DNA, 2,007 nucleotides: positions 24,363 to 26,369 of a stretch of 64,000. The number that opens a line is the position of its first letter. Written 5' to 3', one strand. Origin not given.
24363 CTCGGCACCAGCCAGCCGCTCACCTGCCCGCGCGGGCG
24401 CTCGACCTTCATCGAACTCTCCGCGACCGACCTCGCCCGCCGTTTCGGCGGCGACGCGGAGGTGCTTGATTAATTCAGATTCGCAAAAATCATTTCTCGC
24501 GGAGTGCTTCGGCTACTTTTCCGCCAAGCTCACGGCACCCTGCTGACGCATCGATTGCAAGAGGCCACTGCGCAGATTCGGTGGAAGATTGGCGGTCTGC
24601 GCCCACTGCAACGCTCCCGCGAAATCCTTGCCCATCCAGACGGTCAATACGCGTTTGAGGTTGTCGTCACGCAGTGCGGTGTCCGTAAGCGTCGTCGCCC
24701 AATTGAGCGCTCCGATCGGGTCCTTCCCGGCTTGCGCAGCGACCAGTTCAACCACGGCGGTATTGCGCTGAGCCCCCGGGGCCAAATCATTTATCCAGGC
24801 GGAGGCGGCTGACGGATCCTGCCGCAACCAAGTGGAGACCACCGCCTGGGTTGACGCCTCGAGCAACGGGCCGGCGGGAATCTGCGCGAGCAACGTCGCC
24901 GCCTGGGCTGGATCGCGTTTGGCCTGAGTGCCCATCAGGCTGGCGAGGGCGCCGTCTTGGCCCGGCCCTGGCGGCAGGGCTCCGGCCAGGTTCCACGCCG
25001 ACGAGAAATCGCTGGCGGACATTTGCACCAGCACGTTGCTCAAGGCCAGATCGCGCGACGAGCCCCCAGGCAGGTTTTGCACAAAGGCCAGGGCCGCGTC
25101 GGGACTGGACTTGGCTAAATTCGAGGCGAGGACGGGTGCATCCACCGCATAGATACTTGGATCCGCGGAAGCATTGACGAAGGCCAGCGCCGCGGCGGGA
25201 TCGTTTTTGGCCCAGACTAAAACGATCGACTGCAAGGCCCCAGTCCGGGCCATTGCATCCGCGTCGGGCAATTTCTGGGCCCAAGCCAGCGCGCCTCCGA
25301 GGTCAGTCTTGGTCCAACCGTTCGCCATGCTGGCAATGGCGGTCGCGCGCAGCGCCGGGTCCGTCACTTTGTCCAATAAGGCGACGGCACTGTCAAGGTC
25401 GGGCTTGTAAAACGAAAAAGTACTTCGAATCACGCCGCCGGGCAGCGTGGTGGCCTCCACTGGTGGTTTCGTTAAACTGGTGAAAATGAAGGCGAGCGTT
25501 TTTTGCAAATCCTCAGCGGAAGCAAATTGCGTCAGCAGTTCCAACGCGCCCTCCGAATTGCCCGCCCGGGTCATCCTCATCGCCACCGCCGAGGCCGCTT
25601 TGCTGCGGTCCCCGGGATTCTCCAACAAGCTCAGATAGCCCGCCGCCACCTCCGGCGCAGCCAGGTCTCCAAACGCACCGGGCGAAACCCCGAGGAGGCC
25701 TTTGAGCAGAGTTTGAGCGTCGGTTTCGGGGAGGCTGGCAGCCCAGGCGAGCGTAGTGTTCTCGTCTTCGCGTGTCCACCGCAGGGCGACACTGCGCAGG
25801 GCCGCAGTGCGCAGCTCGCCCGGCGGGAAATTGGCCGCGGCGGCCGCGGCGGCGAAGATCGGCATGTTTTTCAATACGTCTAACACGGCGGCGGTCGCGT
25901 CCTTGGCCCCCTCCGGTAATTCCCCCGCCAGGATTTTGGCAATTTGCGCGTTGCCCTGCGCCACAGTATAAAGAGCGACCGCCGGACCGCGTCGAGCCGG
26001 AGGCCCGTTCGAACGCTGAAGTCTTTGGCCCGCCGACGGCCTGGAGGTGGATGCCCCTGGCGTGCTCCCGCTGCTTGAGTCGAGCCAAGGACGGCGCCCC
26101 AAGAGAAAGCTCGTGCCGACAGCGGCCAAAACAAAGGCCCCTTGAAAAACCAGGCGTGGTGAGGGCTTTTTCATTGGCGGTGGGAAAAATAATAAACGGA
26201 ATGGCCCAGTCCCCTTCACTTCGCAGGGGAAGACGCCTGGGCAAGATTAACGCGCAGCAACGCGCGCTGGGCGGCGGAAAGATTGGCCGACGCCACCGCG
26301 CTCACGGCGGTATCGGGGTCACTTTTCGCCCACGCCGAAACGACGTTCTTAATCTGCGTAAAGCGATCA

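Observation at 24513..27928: Tandem paralogous genes encoding about 570-aa proteins built from an uncharacterised about 45-aa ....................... repeat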

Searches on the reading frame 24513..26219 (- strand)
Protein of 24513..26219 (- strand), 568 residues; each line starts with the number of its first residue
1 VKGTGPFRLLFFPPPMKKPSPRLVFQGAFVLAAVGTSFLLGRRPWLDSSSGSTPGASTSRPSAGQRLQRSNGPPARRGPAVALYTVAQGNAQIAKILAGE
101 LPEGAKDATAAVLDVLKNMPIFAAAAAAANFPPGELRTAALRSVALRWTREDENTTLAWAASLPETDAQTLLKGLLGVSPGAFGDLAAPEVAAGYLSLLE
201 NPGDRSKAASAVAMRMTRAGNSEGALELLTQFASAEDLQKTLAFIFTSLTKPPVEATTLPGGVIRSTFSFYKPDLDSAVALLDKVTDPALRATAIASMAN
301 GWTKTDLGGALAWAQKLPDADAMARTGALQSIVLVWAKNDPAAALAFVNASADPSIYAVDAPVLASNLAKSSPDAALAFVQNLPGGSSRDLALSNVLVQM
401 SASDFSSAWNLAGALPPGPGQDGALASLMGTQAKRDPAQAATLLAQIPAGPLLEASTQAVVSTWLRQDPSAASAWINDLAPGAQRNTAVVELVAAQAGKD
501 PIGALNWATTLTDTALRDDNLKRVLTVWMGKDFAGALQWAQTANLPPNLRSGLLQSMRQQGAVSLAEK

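Call 3: search_protein_families(library=pfam, proteins=[window:24513-26219:-], max_evalue=10)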
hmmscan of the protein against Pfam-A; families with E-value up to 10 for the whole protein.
window:24513-26219:- (568 aa): 1 family
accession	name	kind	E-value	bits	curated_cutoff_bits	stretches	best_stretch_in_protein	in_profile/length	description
PF13925.11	Katanin_con80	-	0.013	16.1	27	1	324-358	12-46/160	con80 domain of Katanin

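Call 4: search_protein_families(library=ncbifam, proteins=[window:24513-26219:-], max_evalue=10)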
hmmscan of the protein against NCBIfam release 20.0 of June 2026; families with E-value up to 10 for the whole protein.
window:24513-26219:- (568 aa): 0 families

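Call 62: find_homologous_proteins(query=window:24513-26174:-, max_evalue=1e-10)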
Query window:24513-26174:- (553 aa): 33 proteins with E <= 1e-10 among 8000 candidates.
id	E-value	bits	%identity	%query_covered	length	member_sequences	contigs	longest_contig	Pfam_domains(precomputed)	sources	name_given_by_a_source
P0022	0.0e+0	1010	100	87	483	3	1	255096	-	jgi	-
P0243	1.9e-92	329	38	97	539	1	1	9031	PF13934.13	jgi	jgi:hypothetical protein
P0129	5.4e-69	252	39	78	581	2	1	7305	-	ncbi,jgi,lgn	-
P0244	3.8e-63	232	38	80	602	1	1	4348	-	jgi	jgi:hypothetical protein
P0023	7.1e-57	212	37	73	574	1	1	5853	-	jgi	-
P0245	2.1e-56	210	39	76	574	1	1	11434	-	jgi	jgi:hypothetical protein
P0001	4.0e-55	206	38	76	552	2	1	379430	-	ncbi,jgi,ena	-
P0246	1.6e-54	204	36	71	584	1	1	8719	-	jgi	jgi:hypothetical protein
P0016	4.2e-54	203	36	81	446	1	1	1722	-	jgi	jgi:hypothetical protein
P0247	3.3e-52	196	32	74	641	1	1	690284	-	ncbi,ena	-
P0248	3.8e-51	193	36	70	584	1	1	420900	-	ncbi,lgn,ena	-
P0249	7.2e-51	192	30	46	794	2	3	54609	-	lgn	-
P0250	2.8e-50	190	37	66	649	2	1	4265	PF04545.23,PF08281.19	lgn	-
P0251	6.2e-49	186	35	74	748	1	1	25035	PF04545.23,PF04542.21,PF08281.19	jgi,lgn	-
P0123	9.8e-47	178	28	79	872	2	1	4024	PF04545.23,PF04542.21,PF08281.19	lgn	-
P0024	1.4e-36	145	30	50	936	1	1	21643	PF04545.23,PF04542.21,PF08281.19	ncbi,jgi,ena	-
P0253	6.0e-28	116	23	81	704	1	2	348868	-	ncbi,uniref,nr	ncbi:hypothetical protein JIN84_07640 [Luteolibacter yonseiensis]|uniref:Uncharacterized protein n=1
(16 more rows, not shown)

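Call 66: find_encoding_contigs(protein=P0253, flank=8000, max_places=1)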
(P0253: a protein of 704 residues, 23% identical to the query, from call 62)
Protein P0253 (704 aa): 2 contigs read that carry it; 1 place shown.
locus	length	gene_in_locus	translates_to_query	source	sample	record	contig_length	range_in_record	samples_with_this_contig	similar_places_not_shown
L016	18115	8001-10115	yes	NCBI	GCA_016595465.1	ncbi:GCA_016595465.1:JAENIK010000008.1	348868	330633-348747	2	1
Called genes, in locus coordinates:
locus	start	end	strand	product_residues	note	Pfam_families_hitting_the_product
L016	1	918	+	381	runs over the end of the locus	PF03738:GSP_synth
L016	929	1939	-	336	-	PF01137:RTC, PF05189:RTC_insert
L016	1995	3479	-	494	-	PF01139:RtcB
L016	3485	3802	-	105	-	-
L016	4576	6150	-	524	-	PF25045:vWA_Ro60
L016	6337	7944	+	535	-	PF06956:RtcR, PF00158:Sigma54_activat, PF01078:Mg_chelatase (faint), PF13191:AAA_16 (weak), PF14532:Sigma54_activ_2, PF00004:AAA, PF07728:AAA_5, PF25601:AAA_lid_14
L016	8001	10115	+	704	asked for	-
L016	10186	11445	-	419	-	PF00155:Aminotran_1_2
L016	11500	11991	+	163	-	PF00578:AhpC-TSA, PF08534:Redoxin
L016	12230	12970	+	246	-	PF04542:Sigma70_r2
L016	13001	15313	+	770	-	PF00069:Pkinase, PF07714:PK_Tyr_Ser-Thr, PF06439:3keto-disac_hyd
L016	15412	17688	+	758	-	-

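Call 67: search_protein_families(library=ncbifam, proteins=[P0251], max_evalue=0.001)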
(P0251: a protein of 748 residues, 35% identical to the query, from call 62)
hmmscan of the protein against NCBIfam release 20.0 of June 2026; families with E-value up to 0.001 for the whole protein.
P0251 (748 aa): 61 families (the best 25 are shown)
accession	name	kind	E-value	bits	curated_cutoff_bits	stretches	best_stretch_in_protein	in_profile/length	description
NF004113.0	PRK05602.1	equivalog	2.4e-21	76.3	208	1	3-178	31-206/211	RNA polymerase sigma factor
TIGR02937.1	sigma70-ECF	superfamily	1.4e-19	70.3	42.9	1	19-171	2-163/165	sigma-70 family RNA polymerase sigma factor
TIGR02983.1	SigE-fam_strep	subfamily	1.5e-19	70.5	141.55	1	15-173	3-158/162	SigE family RNA polymerase sigma factor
TIGR02985.1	Sig70_bacteroi1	subfamily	2.1e-16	60.5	126.4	1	18-172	1-161/162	RNA polymerase sigma-70 factor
NF009166.1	PRK12513.1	equivalog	3.3e-16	59.6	206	1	3-176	8-189/193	RNA polymerase sigma factor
NF058625.1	sigma_PG0214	equivalog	9.7e-16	57.9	130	1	18-176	4-164/170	GFO_1088 family ECF-type sigma factor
NF009168.0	PRK12515.1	subfamily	4e-15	55.8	236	1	10-182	14-188/189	RNA polymerase sigma factor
NF009171.0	PRK12518.1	equivalog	7.6e-15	55.2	208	1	4-179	14-190/191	RNA polymerase sigma factor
NF007225.0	PRK09643.1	equivalog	1.4e-14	54.2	190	1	3-173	13-182/204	RNA polymerase sigma factor SigM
NF009172.0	PRK12519.1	subfamily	3.9e-14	52.6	222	1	4-173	16-189/194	RNA polymerase sigma factor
NF007228.0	PRK09646.1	subfamily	6.9e-14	51.9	226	1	5-173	18-190/194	ECF RNA polymerase sigma factor SigK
NF053879.1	RNAPolSigSigVBac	equivalog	7.1e-13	48.5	190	1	31-174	17-156/160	RNA polymerase sigma factor SigV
TIGR02959.1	SigZ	equivalog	1.4e-12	47.8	168.65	1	39-173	16-148/170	RNA polymerase sigma factor SigZ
NF007229.0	PRK09647.1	equivalog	1.8e-12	47.1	265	1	19-180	45-209/220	RNA polymerase sigma factor SigE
NF008888.0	PRK11922.1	equivalog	2.6e-12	46.9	204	1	3-176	16-199/231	RNA polymerase sigma factor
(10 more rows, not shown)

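Call 74: predict_structure(alignment_id=A3)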
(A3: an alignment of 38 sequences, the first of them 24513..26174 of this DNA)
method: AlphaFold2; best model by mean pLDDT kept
length: 553 residues; sequences in the alignment: 38
mean_pLDDT: 85.6   pTM: 0.72
mean pLDDT of the five models: 85.6, 83.2, 82.5, 82.2, 81.9
residues with pLDDT >= 90: 356; 70-90: 110; 50-70: 45; < 50: 42
segments of 3 or more residues with pLDDT < 50: 1-5, 29-63
pLDDT, mean of each block of 10 residues (from residue 1): 52 83 70 40 38 39 51 56 56 79 91 90 89 86 88 82 56 80 91 91 91 96 96 91 89 88 96 97 95 95 97 95 92 92 93 94 93 94 96 96 93 96 97 96 97 97 97 98 97 97 96 95 95 94 86 67
secondary structure, 60 per line:
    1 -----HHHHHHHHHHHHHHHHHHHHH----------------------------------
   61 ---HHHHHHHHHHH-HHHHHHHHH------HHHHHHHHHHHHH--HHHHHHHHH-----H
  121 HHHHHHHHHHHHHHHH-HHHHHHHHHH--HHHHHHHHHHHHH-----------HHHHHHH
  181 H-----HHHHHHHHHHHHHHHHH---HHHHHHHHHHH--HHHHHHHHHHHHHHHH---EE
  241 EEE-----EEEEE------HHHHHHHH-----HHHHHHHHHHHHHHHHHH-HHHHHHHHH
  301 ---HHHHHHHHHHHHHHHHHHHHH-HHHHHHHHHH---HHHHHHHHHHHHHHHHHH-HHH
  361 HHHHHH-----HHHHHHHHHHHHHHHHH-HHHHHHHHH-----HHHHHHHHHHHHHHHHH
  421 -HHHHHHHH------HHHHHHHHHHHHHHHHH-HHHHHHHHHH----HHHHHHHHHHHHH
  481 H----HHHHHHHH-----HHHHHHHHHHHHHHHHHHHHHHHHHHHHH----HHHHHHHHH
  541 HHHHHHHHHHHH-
elements in order: H6-26 H64-74 H76-84 H91-103 H106-114 H120-136 H138-147 H150-162 H174-181 H187-203 H207-217 H220-235 E239-243 E249-253 H260-267 H273-290 H292-300 H304-324 H326-335 H339-356 H358-366 H372-388 H390-398 H404-420 H422-429 H436-452 H454-463 H468-481 H486-493 H499-527 H532-552

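Call 82: find_encoding_contigs(protein=P0251, flank=6000, max_places=1)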
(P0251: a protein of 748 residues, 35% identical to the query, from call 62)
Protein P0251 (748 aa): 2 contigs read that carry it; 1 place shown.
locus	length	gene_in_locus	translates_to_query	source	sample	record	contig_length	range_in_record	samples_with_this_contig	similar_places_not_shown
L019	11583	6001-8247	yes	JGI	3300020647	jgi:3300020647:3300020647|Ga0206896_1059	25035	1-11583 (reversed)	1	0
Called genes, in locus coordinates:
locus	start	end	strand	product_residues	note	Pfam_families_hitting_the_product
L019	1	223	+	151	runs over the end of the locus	PF02580:Tyr_Deacylase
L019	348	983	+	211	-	PF02245:Pur_DNA_glyco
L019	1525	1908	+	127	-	-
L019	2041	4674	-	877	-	PF01564:Spermine_synth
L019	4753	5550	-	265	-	PF00793:DAHP_synth_1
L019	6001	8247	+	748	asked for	PF04542:Sigma70_r2, PF08281:Sigma70_r4_2, PF04545:Sigma70_r4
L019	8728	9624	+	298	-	PF03446:NAD_binding_2, PF03807:F420_oxidored (weak), PF14833:NAD_binding_11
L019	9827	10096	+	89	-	PF01527:HTH_Tnp_1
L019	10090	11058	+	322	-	PF13276:HTH_21, PF00665:rve, PF13683:rve_3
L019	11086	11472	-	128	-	-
